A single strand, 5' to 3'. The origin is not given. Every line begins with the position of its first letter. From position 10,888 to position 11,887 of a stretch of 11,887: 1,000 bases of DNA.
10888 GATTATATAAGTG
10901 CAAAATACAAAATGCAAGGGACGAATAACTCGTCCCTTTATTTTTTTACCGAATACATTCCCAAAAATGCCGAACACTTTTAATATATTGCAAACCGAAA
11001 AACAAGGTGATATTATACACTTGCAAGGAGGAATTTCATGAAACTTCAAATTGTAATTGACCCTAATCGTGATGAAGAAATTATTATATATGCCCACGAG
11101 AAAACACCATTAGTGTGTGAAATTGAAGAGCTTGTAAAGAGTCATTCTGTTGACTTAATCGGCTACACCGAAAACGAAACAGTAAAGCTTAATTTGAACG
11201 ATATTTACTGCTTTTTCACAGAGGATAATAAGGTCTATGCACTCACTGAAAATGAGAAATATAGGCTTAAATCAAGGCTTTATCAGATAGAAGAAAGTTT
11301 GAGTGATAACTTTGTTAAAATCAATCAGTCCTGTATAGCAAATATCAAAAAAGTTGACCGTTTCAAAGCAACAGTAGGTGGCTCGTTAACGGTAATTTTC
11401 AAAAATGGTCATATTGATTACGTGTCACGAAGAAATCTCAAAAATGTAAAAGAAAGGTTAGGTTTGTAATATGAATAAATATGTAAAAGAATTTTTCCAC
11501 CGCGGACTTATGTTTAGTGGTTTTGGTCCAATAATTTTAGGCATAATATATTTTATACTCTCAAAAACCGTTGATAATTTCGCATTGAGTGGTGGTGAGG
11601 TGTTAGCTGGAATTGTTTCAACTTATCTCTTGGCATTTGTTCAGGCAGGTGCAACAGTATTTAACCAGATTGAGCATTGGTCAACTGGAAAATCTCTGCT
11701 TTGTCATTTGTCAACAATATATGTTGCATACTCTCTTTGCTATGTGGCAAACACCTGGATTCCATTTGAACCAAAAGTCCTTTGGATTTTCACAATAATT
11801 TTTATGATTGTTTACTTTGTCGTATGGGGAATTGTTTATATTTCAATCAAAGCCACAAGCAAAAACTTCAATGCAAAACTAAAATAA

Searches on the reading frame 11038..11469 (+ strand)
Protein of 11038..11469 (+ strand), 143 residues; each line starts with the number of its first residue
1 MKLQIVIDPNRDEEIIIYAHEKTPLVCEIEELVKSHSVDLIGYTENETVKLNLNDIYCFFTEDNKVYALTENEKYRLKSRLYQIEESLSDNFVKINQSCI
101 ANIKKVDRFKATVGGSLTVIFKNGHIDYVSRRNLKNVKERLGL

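Call 32: search_protein_families(library=pfam, max_evalue=0.001, proteins=[window:11038-11469:+])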
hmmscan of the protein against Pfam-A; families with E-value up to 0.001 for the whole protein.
window:11038-11469:+ (143 aa): 1 family
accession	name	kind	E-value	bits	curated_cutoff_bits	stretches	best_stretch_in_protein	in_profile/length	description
PF04397.21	LytTR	-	1.4e-22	80.2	22.6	1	47-141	2-97/98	LytTr DNA-binding domain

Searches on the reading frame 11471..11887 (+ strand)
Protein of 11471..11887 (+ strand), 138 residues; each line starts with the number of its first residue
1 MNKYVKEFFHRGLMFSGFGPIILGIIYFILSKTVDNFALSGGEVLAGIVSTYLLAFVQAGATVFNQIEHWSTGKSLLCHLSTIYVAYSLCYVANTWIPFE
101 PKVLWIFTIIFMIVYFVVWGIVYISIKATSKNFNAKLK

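Call 32: search_protein_families(library=pfam, max_evalue=0.001, proteins=[window:11471-11887:+])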
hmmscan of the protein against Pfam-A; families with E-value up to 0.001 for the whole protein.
window:11471-11887:+ (138 aa): 1 family
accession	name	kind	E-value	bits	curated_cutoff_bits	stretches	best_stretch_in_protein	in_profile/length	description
PF11457.13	DUF3021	-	1.1e-17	64.9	24.7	1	11-137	3-130/130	Protein of unknown function (DUF3021)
